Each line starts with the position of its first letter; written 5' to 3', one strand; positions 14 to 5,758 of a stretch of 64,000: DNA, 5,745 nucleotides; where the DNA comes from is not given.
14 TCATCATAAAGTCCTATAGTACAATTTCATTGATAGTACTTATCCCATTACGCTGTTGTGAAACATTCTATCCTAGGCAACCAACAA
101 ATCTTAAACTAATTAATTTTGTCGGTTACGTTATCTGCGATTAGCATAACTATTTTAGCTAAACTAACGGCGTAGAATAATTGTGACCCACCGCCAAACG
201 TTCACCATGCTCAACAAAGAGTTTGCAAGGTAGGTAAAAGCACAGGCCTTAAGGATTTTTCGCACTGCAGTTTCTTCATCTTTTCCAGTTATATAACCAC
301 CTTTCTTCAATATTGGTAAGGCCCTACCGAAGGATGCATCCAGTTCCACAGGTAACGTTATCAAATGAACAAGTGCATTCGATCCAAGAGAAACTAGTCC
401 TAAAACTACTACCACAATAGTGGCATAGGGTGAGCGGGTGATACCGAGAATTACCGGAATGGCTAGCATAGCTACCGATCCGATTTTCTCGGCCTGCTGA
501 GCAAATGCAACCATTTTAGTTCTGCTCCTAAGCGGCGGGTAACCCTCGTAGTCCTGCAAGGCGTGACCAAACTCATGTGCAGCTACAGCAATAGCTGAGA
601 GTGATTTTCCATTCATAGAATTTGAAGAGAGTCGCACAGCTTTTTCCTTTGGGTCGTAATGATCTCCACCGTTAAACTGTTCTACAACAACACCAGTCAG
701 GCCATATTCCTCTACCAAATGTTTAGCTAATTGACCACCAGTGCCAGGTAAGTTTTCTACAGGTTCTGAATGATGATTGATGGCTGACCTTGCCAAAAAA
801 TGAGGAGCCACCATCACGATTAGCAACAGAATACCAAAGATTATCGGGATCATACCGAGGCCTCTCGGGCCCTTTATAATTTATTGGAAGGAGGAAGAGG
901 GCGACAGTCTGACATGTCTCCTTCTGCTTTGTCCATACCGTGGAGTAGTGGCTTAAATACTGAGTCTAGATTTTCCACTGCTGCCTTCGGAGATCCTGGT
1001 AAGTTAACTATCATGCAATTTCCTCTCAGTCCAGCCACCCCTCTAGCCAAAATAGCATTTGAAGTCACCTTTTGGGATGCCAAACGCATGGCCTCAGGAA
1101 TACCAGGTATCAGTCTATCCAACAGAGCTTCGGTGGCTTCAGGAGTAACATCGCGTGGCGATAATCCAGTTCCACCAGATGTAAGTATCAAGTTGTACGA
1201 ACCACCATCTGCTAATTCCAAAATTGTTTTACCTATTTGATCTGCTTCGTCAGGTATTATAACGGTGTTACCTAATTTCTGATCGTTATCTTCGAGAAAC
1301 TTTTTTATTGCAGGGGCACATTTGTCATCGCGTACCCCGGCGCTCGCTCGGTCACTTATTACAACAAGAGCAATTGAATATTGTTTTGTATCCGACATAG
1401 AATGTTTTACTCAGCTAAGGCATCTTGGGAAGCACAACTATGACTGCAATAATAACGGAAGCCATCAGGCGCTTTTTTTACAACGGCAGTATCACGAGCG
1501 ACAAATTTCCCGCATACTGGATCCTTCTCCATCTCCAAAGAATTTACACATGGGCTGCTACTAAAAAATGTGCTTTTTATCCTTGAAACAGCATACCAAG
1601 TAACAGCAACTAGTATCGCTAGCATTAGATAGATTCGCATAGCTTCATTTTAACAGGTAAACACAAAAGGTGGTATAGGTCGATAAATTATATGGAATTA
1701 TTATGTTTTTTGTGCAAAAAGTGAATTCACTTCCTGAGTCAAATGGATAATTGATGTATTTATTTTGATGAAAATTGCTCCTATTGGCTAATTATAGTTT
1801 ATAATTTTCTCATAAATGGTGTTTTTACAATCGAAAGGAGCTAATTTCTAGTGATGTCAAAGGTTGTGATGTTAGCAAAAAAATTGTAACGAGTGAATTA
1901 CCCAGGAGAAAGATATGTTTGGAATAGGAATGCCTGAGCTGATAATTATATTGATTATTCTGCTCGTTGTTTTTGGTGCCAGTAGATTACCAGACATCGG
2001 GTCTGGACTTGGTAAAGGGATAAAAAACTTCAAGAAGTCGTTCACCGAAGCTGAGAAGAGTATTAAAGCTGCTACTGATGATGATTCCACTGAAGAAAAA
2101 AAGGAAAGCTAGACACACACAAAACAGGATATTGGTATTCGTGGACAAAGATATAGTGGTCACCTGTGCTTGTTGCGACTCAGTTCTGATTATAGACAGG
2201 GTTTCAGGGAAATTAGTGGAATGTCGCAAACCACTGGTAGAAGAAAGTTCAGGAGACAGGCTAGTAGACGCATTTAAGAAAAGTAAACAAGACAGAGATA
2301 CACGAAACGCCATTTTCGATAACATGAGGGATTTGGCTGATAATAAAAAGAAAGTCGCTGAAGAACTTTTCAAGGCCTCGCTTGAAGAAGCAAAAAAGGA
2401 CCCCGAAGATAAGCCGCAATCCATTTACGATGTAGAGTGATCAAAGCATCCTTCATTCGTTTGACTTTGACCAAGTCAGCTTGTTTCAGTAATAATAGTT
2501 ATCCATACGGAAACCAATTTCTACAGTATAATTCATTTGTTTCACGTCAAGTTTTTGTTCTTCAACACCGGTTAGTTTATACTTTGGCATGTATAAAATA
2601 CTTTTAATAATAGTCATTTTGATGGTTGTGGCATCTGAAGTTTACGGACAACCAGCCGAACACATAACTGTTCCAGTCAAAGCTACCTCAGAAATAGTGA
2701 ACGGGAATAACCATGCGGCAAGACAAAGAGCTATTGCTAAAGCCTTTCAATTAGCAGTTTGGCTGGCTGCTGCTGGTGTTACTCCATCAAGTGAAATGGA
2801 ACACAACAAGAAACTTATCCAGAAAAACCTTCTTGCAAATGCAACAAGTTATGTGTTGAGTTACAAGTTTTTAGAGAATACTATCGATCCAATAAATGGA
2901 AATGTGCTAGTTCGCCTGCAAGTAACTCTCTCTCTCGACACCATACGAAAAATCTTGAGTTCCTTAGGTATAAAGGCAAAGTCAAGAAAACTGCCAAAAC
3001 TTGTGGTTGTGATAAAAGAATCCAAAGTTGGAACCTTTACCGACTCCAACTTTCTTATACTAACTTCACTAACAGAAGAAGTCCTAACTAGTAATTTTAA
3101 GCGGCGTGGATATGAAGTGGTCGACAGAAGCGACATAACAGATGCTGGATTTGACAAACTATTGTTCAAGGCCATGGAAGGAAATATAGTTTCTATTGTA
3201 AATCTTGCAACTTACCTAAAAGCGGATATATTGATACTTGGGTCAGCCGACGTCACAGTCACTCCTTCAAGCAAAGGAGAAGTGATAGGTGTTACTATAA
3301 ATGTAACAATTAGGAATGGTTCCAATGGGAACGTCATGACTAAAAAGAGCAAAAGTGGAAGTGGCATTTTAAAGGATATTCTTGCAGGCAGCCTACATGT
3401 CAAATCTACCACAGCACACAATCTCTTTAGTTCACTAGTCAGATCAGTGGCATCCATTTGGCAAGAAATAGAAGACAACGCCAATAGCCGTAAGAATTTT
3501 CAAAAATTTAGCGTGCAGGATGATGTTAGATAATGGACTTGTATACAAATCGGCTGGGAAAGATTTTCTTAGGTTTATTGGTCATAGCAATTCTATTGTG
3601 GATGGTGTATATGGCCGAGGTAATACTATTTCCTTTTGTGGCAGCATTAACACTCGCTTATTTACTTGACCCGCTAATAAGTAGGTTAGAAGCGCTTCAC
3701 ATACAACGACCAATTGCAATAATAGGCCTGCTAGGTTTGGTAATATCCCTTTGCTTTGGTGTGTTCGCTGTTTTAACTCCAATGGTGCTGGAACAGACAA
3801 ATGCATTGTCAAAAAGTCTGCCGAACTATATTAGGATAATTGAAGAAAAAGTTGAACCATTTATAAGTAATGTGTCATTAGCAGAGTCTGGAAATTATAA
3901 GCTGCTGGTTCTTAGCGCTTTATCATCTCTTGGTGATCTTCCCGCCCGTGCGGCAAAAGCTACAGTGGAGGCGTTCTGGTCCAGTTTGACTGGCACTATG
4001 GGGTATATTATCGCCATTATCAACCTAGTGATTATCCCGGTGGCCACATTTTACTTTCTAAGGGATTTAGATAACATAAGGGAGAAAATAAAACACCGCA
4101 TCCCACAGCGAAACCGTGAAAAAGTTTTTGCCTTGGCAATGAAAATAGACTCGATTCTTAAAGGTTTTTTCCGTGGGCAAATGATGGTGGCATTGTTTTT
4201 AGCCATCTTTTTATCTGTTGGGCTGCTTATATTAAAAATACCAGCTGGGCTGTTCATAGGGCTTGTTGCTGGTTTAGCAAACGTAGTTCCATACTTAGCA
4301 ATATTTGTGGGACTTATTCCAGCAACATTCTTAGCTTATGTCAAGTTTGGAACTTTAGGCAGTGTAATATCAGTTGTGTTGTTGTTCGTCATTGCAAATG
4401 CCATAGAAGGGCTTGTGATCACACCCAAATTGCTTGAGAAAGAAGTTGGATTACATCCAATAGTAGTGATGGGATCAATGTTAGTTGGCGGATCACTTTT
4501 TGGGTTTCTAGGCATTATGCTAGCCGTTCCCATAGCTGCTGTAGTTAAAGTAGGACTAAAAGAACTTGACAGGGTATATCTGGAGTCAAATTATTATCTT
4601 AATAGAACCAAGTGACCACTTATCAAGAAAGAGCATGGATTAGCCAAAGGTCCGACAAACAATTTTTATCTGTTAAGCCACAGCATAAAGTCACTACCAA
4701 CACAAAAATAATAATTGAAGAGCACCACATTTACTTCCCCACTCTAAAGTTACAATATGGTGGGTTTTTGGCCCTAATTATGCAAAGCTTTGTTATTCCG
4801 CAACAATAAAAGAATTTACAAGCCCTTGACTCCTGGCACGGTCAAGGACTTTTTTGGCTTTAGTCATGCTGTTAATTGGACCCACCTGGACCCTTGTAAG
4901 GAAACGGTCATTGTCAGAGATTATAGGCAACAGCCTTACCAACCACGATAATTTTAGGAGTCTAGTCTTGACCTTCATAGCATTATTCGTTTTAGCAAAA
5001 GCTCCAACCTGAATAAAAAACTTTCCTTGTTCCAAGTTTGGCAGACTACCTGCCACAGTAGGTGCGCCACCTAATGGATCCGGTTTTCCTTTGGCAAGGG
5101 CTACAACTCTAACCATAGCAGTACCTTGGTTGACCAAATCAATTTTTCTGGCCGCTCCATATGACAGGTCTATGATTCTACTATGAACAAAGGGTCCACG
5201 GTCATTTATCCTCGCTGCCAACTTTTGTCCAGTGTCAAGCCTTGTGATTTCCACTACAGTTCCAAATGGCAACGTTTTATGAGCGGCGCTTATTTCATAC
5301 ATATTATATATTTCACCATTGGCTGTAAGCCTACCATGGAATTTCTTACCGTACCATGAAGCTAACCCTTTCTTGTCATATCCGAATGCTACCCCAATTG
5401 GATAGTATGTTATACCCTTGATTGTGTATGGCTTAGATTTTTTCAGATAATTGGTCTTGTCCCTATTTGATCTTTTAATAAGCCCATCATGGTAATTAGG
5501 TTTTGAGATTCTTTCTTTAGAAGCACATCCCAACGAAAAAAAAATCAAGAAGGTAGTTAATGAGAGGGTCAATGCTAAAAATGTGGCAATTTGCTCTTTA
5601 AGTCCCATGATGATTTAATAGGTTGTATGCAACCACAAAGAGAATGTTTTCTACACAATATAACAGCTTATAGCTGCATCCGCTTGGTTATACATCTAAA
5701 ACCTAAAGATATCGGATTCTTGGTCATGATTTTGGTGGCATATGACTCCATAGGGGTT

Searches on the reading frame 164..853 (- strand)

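Call 60: search_protein_families(library=pfam, proteins=[window:164-853:-], max_evalue=0.00001)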
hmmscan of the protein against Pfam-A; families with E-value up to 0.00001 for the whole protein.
window:164-853:- (229 aa): 1 family
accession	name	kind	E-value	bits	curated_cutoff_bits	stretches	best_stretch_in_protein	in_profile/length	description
PF04298.18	Zn_peptidase_2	-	2.6e-59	200.8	27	1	4-226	2-217/218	Putative neutral zinc metallopeptidase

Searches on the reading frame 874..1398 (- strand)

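Call 60: search_protein_families(library=pfam, proteins=[window:874-1398:-], max_evalue=0.00001)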
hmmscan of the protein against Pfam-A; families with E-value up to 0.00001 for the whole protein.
window:874-1398:- (174 aa): 1 family
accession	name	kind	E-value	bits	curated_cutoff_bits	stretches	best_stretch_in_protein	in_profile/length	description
PF00994.29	MoCF_biosynth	-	6.1e-29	101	26.6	1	11-153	2-143/144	Probable molybdopterin binding domain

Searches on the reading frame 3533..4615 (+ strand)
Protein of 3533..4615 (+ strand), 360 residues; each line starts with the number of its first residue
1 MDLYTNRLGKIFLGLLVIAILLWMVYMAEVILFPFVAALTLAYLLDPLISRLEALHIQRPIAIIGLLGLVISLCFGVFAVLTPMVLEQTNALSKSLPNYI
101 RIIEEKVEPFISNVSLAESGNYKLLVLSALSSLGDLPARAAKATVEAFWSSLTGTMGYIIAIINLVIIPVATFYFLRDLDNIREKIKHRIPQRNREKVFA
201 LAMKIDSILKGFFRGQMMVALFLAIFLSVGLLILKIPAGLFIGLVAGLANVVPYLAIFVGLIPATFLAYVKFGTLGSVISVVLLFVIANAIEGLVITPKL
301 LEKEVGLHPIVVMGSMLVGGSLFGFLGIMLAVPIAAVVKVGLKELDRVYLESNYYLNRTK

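Call 60: search_protein_families(library=pfam, proteins=[window:3533-4615:+], max_evalue=0.00001)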
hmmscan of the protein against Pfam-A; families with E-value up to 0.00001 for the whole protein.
window:3533-4615:+ (360 aa): 1 family
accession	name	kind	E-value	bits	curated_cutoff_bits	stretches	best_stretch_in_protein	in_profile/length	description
PF01594.21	AI-2E_transport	-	4e-59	200.9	34.3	1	14-343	3-324/327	AI-2E family transporter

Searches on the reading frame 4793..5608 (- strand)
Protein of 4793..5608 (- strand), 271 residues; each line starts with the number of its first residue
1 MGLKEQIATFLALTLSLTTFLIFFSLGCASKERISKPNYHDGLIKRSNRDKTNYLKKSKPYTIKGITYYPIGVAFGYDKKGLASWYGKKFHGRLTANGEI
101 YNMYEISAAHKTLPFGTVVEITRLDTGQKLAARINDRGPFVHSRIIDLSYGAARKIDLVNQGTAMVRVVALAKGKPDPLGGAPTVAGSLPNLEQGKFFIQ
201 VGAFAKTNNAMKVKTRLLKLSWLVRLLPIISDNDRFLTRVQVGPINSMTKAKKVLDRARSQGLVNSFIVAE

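Call 60: search_protein_families(library=pfam, proteins=[window:4793-5608:-], max_evalue=0.00001)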
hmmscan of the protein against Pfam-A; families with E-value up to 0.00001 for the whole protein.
window:4793-5608:- (271 aa): 2 families
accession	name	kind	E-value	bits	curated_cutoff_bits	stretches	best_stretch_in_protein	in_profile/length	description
PF03330.24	DPBB_1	-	6.9e-23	81.1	28.8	1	80-167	3-82/83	Lytic transglycolase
PF05036.18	SPOR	-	4.8e-09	36.8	21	1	194-269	2-75/76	SPOR domain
